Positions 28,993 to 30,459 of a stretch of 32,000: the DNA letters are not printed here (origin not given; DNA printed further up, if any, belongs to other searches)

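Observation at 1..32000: Island that rebuilds the peroxisomal / steroid-side-chain toolkit for 2-methyl-branched acyl-CoAs, with no ring-cleavage genes in view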

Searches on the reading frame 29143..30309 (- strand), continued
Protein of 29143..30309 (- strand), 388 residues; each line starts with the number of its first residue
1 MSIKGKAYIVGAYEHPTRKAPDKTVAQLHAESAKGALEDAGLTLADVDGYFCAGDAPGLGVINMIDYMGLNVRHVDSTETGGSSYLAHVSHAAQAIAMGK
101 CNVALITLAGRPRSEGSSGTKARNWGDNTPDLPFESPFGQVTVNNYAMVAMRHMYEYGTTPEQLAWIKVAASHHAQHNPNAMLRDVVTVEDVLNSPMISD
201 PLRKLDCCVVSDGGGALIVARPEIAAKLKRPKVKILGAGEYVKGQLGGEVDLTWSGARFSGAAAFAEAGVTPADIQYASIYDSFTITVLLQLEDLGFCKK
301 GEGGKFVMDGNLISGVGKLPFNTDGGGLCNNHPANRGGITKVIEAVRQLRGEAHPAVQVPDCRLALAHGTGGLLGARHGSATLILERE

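Call 37: get_annotated_region(hit=H22, flank=14000)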
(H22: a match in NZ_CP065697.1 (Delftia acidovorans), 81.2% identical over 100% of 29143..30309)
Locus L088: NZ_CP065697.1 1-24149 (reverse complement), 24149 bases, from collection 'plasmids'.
description: Delftia acidovorans strain FDAARGOS_891 plasmid unnamed2
organism: Delftia acidovorans (NCBI taxid 80866)
taxonomy: Bacteria; Pseudomonadota; Betaproteobacteria; Burkholderiales; Comamonadaceae; Delftia; Delftia acidovorans
host: -; source: -; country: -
typing (MOB-suite, as given by PLSDB): conjugative; replicon rep_cluster_2238; relaxase MOBP; mating-pair formation MPF_T
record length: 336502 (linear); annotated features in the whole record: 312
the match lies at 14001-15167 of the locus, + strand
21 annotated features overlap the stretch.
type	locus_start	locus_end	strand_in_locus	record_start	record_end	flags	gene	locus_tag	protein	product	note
CDS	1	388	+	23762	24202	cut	-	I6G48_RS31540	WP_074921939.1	OB-fold domain-containing protein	-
CDS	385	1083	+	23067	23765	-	-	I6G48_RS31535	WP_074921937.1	nitroreductase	-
CDS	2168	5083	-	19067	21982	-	-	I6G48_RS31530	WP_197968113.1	Tn3-like element IS1071 family transposase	GO:0006313 - DNA transposition [Evidence IEA]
CDS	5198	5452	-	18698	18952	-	-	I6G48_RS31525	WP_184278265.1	GntR family transcriptional regulator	GO:0006355 - regulation of DNA-templated transcription [Evidence IEA]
CDS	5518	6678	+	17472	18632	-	-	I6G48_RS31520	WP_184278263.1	acyl-CoA dehydrogenase family protein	-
CDS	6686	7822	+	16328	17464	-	-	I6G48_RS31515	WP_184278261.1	acyl-CoA dehydrogenase family protein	-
CDS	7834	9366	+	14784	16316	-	-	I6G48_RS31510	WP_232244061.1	acyl-CoA synthetase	-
CDS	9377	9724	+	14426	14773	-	-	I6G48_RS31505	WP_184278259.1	hypothetical protein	-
CDS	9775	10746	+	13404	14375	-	-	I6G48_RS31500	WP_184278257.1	tripartite tricarboxylate transporter substrate binding protein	-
CDS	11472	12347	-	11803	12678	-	-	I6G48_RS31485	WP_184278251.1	MaoC/PaaZ C-terminal domain-containing protein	-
CDS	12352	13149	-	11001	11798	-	-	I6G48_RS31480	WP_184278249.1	enoyl-CoA hydratase/isomerase family protein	-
CDS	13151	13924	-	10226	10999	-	-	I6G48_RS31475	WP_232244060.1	SDR family NAD(P)-dependent oxidoreductase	-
CDS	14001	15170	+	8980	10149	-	-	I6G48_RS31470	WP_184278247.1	thiolase domain-containing protein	-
CDS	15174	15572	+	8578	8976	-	-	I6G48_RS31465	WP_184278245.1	OB-fold domain-containing protein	-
CDS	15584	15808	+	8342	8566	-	-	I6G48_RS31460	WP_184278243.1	enoyl-CoA hydratase-related protein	-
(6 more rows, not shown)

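Call 38: get_annotated_region(hit=H24, flank=12000)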
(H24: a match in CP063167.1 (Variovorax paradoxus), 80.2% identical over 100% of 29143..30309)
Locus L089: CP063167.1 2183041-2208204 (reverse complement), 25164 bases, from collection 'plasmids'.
description: Variovorax paradoxus strain VAI-C plasmid unnamed, complete sequence
organism: Variovorax paradoxus (NCBI taxid 34073)
taxonomy: Bacteria; Pseudomonadota; Betaproteobacteria; Burkholderiales; Comamonadaceae; Variovorax; Variovorax paradoxus
host: -; source: -; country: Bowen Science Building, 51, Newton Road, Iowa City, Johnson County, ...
typing (MOB-suite, as given by PLSDB): non-mobilizable
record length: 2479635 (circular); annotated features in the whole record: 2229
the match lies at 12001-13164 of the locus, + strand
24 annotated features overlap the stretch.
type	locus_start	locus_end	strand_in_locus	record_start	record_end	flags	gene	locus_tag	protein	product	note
CDS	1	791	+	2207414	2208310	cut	-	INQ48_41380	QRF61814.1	enoyl-CoA hydratase/isomerase family protein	-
CDS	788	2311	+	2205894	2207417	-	-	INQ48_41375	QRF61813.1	AMP-binding protein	-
CDS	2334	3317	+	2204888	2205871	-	-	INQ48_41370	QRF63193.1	phosphotransferase family protein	-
CDS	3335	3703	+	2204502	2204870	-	-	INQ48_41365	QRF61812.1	hypothetical protein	-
CDS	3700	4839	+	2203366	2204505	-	-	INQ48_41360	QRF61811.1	acyl-CoA dehydrogenase family protein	-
CDS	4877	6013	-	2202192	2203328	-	-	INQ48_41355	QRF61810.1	acyl-CoA dehydrogenase family protein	-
CDS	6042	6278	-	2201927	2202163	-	-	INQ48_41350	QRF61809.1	zinc-binding dehydrogenase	-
CDS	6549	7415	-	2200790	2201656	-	-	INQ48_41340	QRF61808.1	MaoC family dehydratase N-terminal domain-containing protein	-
CDS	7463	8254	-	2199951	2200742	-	-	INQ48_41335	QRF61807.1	enoyl-CoA hydratase/isomerase family protein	-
CDS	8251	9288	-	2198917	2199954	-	-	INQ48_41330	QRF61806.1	hypothetical protein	-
CDS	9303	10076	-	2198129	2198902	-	-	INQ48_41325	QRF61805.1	SDR family oxidoreductase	-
CDS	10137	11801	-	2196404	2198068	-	-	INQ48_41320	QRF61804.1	AMP-binding protein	-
CDS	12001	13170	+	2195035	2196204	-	-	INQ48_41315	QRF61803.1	thiolase domain-containing protein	-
CDS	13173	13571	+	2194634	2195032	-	-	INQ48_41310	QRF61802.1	OB-fold domain-containing protein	-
CDS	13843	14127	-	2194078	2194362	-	-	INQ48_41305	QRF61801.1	DUF1778 domain-containing protein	-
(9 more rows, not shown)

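Call 39: get_annotated_region(hit=H32, flank=12000)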
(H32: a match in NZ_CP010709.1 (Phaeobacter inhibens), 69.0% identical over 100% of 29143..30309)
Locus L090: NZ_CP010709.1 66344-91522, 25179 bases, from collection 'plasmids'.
description: Phaeobacter inhibens strain P66 plasmid pP66_d, complete sequence
organism: Phaeobacter inhibens (NCBI taxid 221822)
taxonomy: Bacteria; Pseudomonadota; Alphaproteobacteria; Rhodobacterales; Roseobacteraceae; Phaeobacter; Phaeobacter inhibens
host: -; source: cell culture,algae aquaculture; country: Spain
typing (MOB-suite, as given by PLSDB): mobilizable; replicon rep_cluster_392; relaxase MOBP
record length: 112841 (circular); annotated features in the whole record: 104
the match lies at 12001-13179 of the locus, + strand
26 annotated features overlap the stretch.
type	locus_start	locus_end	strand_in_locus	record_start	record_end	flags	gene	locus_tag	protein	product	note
CDS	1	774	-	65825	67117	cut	-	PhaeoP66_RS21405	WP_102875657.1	lyase family protein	-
CDS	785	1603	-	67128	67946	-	-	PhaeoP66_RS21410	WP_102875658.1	universal stress protein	-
CDS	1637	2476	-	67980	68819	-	-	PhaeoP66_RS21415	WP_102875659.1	3-keto-5-aminohexanoate cleavage protein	-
CDS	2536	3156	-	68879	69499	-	pcaG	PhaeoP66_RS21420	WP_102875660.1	protocatechuate 3,4-dioxygenase subunit alpha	GO:0046278 - 3,4-dihydroxybenzoate metabolic process [Evidence IEA]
CDS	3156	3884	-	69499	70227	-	pcaH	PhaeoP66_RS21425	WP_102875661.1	protocatechuate 3,4-dioxygenase subunit beta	GO:0046278 - 3,4-dihydroxybenzoate metabolic process [Evidence IEA]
CDS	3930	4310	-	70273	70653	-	pcaC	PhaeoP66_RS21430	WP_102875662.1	4-carboxymuconolactone decarboxylase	-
CDS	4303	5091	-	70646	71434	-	pcaD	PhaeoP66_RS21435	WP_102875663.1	3-oxoadipate enol-lactonase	GO:0042952 - beta-ketoadipate pathway [Evidence IEA]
CDS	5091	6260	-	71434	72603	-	pobA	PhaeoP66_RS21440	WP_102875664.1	4-hydroxybenzoate 3-monooxygenase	GO:0018874 - benzoate metabolic process [Evidence IEA]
CDS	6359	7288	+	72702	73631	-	pcaQ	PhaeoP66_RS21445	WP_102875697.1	pca operon transcription factor PcaQ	GO:0019619 - 3,4-dihydroxybenzoate catabolic process [Evidence IEA]; GO:0045893 - positive regulation of DNA-templated ...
CDS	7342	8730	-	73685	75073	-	-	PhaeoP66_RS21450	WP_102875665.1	aminotransferase class III-fold pyridoxal phosphate-dependent enzyme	-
CDS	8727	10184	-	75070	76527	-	-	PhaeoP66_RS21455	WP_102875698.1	aminotransferase class III-fold pyridoxal phosphate-dependent enzyme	-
CDS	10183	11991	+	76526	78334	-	-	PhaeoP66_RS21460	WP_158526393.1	AMP-binding protein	-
CDS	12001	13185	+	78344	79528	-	-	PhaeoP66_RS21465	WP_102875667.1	thiolase domain-containing protein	-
CDS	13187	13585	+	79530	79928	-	-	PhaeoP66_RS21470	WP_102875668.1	OB-fold domain-containing protein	-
CDS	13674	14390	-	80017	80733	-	-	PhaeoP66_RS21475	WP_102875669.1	TetR/AcrR family transcriptional regulator C-terminal domain-containing protein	GO:0045892 - negative regulation of DNA-templated transcription [Evidence IEA]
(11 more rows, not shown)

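Call 45: get_annotated_region(hit=H19, flank=20000)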
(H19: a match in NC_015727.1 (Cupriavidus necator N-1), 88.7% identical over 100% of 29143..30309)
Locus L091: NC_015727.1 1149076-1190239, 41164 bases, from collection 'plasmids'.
description: Cupriavidus necator N-1 plasmid pBB1, complete sequence
organism: Cupriavidus necator N-1 (NCBI taxid 1042878)
taxonomy: Bacteria; Pseudomonadota; Betaproteobacteria; Burkholderiales; Burkholderiaceae; Cupriavidus; Cupriavidus necator; Cupriavidus necator N-1
host: -; source: soil; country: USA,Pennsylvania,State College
typing (MOB-suite, as given by PLSDB): conjugative; replicon rep_cluster_2238; relaxase MOBP; mating-pair formation MPF_T
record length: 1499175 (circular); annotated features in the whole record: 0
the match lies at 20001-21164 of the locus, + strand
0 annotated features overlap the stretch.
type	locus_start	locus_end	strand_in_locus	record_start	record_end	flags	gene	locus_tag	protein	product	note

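Call 46: get_annotated_region(hit=H17, flank=20000)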
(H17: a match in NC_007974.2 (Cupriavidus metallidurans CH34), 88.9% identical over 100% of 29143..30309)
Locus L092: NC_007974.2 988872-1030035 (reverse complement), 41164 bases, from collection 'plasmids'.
description: Cupriavidus metallidurans CH34 megaplasmid, complete sequence
organism: Cupriavidus metallidurans CH34 (NCBI taxid 266264)
taxonomy: Bacteria; Pseudomonadota; Betaproteobacteria; Burkholderiales; Burkholderiaceae; Cupriavidus; Cupriavidus metallidurans; Cupriavidus metallidurans CH34
host: -; source: -; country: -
typing (MOB-suite, as given by PLSDB): mobilizable; replicon rep_cluster_104,rep_cluster_1581,rep_cluster_80; relaxase MOBP,MOBP
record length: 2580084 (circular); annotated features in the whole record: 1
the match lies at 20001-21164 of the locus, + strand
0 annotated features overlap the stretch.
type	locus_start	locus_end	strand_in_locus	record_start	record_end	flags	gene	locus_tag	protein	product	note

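Call 47: get_annotated_region(hit=H20, flank=20000)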
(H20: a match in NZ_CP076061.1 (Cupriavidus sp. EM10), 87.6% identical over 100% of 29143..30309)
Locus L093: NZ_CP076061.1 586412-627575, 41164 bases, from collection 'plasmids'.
description: Cupriavidus sp. EM10 plasmid p352-1, complete sequence
organism: Cupriavidus sp. EM10 (NCBI taxid 2839983)
taxonomy: Bacteria; Pseudomonadota; Betaproteobacteria; Burkholderiales; Burkholderiaceae; Cupriavidus; Cupriavidus sp. EM10
host: -; source: Pure-cultured cell,sewage water sludge; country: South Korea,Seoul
typing (MOB-suite, as given by PLSDB): non-mobilizable
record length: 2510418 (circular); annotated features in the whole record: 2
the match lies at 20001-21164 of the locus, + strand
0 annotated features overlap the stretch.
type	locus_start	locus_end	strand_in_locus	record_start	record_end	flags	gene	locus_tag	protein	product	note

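Call 50: get_annotated_region(hit=H37, flank=9000)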
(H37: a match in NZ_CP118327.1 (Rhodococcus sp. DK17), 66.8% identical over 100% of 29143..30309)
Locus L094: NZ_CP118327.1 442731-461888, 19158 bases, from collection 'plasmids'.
description: Rhodococcus sp. DK17 plasmid pDK3, complete sequence
organism: Rhodococcus sp. DK17 (NCBI taxid 186196)
taxonomy: Bacteria; Actinomycetota; Actinomycetes; Mycobacteriales; Nocardiaceae; Rhodococcus; Rhodococcus sp. DK17
host: -; source: pure culture,crude oil-contaminated soil; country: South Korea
typing (MOB-suite, as given by PLSDB): non-mobilizable
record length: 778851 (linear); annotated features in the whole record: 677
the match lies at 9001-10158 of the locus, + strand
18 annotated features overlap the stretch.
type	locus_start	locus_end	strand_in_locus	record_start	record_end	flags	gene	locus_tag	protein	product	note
CDS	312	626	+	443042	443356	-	fdxA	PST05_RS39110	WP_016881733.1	ferredoxin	-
CDS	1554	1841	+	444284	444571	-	-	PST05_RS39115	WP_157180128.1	hypothetical protein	-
CDS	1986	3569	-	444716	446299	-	-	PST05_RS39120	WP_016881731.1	AMP-binding protein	-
CDS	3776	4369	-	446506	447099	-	-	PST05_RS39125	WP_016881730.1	PaaI family thioesterase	-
CDS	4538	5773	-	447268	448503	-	-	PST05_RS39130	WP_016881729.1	FAD-dependent oxidoreductase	-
CDS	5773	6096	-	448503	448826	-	-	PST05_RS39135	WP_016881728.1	2Fe-2S iron-sulfur cluster-binding protein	-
CDS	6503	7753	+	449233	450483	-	-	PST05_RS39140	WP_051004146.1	cytochrome P450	-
CDS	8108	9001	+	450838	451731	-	-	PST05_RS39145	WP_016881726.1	SDR family NAD(P)-dependent oxidoreductase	-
CDS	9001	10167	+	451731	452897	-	-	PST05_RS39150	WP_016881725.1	thiolase domain-containing protein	-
CDS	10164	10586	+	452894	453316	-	-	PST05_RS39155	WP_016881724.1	OB-fold domain-containing protein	-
CDS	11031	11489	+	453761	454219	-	-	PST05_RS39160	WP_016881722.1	MaoC family dehydratase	-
CDS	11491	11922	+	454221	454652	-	-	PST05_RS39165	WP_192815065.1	nuclear transport factor 2 family protein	-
CDS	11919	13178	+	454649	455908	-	-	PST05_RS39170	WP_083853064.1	acetyl-CoA hydrolase/transferase C-terminal domain-containing protein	-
CDS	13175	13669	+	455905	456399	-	-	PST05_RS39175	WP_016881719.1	MaoC family dehydratase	-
CDS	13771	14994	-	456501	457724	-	-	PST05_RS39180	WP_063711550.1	IS110 family transposase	-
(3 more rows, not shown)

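Call 51: get_annotated_region(hit=H25, flank=9000)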
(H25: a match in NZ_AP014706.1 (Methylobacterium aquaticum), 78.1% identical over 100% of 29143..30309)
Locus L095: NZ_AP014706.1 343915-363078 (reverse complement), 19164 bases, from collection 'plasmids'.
description: Methylobacterium aquaticum strain MA-22A plasmid pMaq22A_2p, complete sequence
organism: Methylobacterium aquaticum (NCBI taxid 270351)
taxonomy: Bacteria; Pseudomonadota; Alphaproteobacteria; Hyphomicrobiales; Methylobacteriaceae; Methylobacterium; Methylobacterium aquaticum
host: -; source: -; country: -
typing (MOB-suite, as given by PLSDB): mobilizable; relaxase MOBP
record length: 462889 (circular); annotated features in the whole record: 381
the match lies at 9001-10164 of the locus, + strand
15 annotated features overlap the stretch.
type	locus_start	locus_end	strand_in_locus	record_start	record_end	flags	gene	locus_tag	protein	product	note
CDS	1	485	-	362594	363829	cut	-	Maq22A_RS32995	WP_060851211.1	CoA transferase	-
CDS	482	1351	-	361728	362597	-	-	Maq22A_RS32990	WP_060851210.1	MaoC family dehydratase N-terminal domain-containing protein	-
CDS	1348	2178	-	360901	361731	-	-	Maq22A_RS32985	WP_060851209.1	helix-turn-helix domain-containing protein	GO:0006355 - regulation of DNA-templated transcription [Evidence IEA]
CDS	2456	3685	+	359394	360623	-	-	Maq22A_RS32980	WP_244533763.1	ABC transporter substrate-binding protein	-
CDS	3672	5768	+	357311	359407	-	-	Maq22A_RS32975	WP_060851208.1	acetate--CoA ligase family protein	-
CDS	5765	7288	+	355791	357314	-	-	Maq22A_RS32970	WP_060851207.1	acetyl-CoA acetyltransferase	-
CDS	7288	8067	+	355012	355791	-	-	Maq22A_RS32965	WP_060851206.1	enoyl-CoA hydratase-related protein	-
CDS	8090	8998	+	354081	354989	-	-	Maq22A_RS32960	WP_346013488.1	SDR family NAD(P)-dependent oxidoreductase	-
CDS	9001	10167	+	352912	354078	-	-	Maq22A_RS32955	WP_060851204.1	thiolase domain-containing protein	-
CDS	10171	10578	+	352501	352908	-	-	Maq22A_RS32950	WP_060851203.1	OB-fold domain-containing protein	-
CDS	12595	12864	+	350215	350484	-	-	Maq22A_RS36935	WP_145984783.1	hypothetical protein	-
CDS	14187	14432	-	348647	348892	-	-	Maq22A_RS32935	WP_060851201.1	hypothetical protein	-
CDS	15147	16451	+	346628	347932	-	-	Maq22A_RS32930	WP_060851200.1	sorbosone dehydrogenase family protein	-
CDS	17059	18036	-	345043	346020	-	-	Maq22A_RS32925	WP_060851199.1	tripartite tricarboxylate transporter substrate binding protein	-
CDS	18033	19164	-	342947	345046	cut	-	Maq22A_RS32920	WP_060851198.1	acetate--CoA ligase family protein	-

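Call 52: get_annotated_region(hit=H49, flank=9000)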
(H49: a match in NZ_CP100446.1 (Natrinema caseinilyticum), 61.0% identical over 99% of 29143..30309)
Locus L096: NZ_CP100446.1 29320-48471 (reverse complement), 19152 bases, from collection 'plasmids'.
description: Natrinema caseinilyticum strain ZJ2 plasmid unnamed1, complete sequence
organism: Natrinema caseinilyticum (NCBI taxid 2961570)
taxonomy: Archaea; Euryarchaeota; Halobacteria; Halobacteriales; Natrialbaceae; Natrinema; Natrinema caseinilyticum
host: -; source: marine sediment,sediment; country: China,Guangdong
typing (MOB-suite, as given by PLSDB): non-mobilizable
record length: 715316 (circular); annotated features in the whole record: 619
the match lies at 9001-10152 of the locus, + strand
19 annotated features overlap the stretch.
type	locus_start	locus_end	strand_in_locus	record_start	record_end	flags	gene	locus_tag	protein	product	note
CDS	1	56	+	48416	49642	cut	-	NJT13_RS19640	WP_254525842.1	CaiB/BaiF CoA-transferase family protein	-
CDS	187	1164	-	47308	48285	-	-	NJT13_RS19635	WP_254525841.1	LLM class flavin-dependent oxidoreductase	-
CDS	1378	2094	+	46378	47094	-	-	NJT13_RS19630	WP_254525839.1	enoyl-CoA hydratase/isomerase family protein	-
CDS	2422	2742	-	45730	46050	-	-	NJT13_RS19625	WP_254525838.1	hypothetical protein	-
CDS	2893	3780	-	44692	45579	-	-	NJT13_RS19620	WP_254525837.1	CoA ester lyase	-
CDS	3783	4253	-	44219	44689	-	-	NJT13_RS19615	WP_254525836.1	MaoC family dehydratase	-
CDS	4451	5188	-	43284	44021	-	-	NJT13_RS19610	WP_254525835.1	polysaccharide deacetylase family protein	GO:0005975 - carbohydrate metabolic process [Evidence IEA]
CDS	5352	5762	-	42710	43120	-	-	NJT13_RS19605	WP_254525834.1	Zn-ribbon domain-containing OB-fold protein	-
CDS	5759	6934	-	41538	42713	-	-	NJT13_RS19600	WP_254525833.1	thiolase domain-containing protein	-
CDS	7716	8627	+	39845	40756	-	-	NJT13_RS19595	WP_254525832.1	2-dehydropantoate 2-reductase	GO:0015940 - pantothenate biosynthetic process [Evidence IEA]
CDS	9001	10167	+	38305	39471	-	-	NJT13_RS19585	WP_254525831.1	thiolase domain-containing protein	-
CDS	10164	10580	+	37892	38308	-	-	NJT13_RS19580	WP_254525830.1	Zn-ribbon domain-containing OB-fold protein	-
CDS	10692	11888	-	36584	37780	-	-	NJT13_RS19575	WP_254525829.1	3-hydroxyacyl-CoA dehydrogenase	GO:0006631 - fatty acid metabolic process [Evidence IEA]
CDS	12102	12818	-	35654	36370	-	-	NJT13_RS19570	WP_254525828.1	haloacid dehalogenase type II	GO:0006805 - xenobiotic metabolic process [Evidence IEA]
CDS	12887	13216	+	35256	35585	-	-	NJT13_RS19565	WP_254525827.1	4-hydroxyphenylacetate 3-hydroxylase C-terminal domain-containing protein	-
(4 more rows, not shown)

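Call 53: get_annotated_region(hit=H43, flank=9000)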
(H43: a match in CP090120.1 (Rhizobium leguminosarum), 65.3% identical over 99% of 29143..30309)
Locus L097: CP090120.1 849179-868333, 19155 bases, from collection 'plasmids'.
description: Rhizobium leguminosarum strain Ta6 plasmid pRL1, complete sequence
organism: Rhizobium leguminosarum (NCBI taxid 384)
taxonomy: Bacteria; Pseudomonadota; Alphaproteobacteria; Hyphomicrobiales; Rhizobiaceae; Rhizobium; Rhizobium leguminosarum
host: -; source: Trifolium ambiguum,Cell culture,Plant nodule; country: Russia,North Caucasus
typing (MOB-suite, as given by PLSDB): conjugative; relaxase MOBQ; mating-pair formation MPF_T
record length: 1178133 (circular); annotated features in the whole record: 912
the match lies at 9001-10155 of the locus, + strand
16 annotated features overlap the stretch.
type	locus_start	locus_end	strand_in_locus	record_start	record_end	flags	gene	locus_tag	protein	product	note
CDS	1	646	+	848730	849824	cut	-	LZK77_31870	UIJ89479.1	NAD(P)-dependent oxidoreductase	-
CDS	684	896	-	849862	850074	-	-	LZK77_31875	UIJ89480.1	hypothetical protein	-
CDS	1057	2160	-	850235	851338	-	tcuB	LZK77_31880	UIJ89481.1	tricarballylate utilization 4Fe-4S protein TcuB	-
CDS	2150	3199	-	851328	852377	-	tcuA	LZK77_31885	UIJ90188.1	FAD-dependent tricarballylate dehydrogenase TcuA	-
CDS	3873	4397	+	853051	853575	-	-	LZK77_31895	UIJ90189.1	GntR family transcriptional regulator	-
CDS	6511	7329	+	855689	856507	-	-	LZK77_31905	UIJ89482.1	SDR family oxidoreductase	-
CDS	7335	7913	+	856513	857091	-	-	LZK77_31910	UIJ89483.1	carboxymuconolactone decarboxylase family protein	-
CDS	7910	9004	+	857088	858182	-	-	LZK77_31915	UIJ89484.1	amidohydrolase family protein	-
CDS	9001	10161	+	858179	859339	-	-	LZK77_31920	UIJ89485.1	thiolase domain-containing protein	-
CDS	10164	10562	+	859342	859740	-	-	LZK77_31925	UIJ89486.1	OB-fold domain-containing protein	-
CDS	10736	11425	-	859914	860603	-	-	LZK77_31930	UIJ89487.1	AMP-binding protein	-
CDS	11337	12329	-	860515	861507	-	-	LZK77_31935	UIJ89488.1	acyl--CoA ligase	-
CDS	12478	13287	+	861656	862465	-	-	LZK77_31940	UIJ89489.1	LysR family transcriptional regulator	-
CDS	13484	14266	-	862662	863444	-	-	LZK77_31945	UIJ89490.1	SDR family oxidoreductase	-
CDS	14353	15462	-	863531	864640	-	-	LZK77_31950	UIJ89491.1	CapA family protein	-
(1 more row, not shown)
